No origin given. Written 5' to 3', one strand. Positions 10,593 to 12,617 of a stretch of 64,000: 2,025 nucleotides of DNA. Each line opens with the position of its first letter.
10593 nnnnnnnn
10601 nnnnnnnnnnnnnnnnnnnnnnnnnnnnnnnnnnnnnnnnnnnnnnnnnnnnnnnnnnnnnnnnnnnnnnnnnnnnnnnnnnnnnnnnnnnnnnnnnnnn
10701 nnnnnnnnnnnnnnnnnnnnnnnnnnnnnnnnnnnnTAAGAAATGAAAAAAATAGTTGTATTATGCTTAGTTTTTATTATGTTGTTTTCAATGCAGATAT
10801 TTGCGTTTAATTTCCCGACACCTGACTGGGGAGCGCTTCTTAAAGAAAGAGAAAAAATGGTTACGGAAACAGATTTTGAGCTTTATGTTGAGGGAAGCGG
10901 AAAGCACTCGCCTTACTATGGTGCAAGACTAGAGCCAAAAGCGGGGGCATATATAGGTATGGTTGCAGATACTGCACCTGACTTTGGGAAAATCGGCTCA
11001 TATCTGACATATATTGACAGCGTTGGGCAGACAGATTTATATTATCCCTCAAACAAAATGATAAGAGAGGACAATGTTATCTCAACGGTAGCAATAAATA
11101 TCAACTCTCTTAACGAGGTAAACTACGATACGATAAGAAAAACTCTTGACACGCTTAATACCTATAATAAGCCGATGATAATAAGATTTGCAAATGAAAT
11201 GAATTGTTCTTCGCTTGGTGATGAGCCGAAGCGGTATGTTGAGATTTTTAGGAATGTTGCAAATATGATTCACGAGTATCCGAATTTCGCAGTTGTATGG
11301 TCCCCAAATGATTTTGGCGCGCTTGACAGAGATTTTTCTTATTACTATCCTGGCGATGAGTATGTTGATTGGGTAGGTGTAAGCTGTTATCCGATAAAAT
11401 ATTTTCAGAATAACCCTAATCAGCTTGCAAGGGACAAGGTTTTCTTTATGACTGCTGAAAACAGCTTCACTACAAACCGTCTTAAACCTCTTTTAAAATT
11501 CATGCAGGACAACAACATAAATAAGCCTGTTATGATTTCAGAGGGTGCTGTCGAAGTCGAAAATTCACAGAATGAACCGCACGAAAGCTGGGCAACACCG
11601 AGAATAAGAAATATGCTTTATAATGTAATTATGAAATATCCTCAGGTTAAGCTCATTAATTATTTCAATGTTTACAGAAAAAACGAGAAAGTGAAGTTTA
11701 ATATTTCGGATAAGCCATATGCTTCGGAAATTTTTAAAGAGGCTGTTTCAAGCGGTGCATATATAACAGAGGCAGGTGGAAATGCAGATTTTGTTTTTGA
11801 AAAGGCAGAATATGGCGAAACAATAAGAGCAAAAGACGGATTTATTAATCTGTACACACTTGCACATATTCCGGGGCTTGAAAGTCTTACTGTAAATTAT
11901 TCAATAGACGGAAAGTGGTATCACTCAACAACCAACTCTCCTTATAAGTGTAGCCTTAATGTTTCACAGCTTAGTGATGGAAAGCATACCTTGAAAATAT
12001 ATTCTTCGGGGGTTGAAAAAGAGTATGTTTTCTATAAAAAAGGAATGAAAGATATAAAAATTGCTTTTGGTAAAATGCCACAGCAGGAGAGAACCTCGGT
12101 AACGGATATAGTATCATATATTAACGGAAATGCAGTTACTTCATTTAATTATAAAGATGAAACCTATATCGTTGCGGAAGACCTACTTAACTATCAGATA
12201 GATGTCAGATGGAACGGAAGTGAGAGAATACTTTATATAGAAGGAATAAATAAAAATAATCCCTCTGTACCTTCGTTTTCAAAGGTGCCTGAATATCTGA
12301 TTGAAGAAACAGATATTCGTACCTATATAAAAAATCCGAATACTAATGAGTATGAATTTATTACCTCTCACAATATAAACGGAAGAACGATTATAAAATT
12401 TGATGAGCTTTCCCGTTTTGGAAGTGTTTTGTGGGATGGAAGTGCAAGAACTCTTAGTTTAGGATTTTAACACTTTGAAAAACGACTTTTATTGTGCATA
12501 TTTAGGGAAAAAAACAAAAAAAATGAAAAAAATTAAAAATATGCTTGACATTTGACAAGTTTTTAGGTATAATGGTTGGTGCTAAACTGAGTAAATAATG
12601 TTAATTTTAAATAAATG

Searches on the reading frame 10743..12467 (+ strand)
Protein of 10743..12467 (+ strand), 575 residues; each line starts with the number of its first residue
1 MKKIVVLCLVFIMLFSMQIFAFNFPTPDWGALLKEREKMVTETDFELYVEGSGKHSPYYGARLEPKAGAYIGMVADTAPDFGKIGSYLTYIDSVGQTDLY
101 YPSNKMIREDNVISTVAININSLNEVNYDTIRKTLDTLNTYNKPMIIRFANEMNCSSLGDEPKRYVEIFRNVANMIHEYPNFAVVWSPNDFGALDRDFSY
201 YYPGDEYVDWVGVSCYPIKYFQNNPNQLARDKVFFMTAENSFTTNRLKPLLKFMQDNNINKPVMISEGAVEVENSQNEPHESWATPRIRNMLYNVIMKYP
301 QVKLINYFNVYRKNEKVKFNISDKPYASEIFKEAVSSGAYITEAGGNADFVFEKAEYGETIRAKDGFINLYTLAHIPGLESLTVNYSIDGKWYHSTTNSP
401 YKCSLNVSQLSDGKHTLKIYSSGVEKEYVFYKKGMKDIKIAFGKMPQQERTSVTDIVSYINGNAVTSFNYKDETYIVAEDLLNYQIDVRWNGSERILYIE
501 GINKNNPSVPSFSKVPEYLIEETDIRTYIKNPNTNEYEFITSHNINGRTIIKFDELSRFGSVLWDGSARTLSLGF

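Call 70: search_protein_families(library=pfam, proteins=[window:10743-12467:+], max_evalue=0.00001)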
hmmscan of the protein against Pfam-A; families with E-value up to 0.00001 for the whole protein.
window:10743-12467:+ (575 aa): 1 family
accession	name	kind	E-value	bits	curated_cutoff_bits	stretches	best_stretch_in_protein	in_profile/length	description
PF02156.21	Glyco_hydro_26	-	5.9e-08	32.9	20.2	1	121-230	130-246/311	Glycosyl hydrolase family 26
